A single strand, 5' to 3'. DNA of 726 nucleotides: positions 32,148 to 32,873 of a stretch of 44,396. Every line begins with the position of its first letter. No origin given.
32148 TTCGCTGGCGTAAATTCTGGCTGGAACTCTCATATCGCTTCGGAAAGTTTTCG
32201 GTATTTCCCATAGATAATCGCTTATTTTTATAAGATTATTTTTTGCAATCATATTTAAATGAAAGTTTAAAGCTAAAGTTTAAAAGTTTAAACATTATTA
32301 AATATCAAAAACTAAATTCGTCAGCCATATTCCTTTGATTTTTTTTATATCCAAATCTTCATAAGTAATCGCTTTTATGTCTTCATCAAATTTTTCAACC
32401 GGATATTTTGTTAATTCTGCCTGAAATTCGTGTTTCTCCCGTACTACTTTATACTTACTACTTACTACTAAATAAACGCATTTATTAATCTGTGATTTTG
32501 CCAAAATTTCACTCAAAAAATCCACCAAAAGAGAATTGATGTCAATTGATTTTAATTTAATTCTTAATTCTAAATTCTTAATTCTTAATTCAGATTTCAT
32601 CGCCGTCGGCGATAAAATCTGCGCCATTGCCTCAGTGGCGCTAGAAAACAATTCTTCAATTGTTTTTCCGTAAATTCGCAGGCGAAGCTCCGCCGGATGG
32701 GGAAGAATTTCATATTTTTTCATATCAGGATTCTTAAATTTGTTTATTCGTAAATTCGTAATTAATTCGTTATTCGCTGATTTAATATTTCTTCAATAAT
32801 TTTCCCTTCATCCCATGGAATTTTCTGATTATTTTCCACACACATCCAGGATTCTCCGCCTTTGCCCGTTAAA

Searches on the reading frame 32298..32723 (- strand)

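Call 11: search_protein_families(library=pfam, proteins=[window:32298-32723:-])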
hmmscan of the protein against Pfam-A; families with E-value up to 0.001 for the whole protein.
window:32298-32723:- (141 aa): 1 family
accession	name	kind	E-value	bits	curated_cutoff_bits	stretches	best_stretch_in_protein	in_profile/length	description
PF01951.21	Archease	-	2.3e-24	86.7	25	1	4-141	1-136/136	Archease protein family (MTH1598/TM1083)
